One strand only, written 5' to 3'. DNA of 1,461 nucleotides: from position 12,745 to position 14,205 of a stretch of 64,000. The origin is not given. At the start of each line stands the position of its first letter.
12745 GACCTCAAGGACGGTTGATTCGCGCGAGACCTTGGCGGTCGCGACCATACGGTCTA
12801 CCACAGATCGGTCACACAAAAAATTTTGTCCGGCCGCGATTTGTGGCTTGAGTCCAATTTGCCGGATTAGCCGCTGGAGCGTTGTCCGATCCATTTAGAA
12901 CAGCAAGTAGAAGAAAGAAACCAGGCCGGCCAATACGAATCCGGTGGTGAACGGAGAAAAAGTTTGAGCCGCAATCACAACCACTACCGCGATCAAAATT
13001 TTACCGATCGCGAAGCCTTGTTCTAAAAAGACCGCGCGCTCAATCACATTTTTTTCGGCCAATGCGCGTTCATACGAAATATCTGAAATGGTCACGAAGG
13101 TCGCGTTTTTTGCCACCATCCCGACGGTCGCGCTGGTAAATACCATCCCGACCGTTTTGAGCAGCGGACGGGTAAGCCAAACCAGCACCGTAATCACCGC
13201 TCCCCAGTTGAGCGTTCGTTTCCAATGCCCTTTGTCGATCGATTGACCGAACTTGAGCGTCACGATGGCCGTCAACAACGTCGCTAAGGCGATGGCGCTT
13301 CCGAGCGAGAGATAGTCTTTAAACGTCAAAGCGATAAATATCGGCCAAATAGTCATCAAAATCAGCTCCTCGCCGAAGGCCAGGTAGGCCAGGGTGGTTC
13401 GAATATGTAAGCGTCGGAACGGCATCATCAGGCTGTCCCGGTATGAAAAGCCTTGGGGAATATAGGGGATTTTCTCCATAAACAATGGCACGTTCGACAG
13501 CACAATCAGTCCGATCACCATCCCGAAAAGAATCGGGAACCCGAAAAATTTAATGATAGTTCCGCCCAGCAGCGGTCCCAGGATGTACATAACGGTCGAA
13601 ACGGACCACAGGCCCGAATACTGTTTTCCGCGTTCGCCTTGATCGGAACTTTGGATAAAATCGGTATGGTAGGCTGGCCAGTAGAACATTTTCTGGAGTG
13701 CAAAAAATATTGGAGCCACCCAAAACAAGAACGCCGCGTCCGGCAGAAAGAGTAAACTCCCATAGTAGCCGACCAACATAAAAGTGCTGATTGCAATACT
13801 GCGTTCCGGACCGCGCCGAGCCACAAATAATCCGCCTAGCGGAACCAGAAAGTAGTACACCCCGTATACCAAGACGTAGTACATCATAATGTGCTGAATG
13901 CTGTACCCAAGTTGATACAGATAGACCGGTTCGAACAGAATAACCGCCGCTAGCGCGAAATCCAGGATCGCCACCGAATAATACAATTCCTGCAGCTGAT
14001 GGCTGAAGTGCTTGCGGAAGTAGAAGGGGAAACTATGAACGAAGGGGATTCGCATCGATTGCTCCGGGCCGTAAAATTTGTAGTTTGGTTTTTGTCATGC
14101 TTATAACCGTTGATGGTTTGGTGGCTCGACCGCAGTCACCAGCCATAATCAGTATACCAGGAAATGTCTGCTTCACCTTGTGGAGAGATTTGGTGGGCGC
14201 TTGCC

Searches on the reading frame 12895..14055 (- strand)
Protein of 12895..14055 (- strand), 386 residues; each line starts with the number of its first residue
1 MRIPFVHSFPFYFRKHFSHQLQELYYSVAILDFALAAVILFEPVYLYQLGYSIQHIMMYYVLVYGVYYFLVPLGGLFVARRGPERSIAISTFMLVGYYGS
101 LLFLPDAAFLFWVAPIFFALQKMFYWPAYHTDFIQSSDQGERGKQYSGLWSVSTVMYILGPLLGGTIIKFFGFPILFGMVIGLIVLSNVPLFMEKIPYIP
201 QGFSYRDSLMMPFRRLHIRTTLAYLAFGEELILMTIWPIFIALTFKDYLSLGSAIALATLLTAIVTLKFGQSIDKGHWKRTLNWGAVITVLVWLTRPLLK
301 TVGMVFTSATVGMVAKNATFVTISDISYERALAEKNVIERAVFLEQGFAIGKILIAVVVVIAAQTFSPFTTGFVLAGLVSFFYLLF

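Call 66: search_protein_families(library=pfam, proteins=[window:12895-14055:-], max_evalue=0.00001)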
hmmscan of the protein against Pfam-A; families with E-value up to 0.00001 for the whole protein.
window:12895-14055:- (386 aa): 1 family
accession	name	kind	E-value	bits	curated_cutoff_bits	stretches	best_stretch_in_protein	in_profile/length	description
PF07690.21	MFS_1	-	1.7e-07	31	33.4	1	27-314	6-311/347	Major Facilitator Superfamily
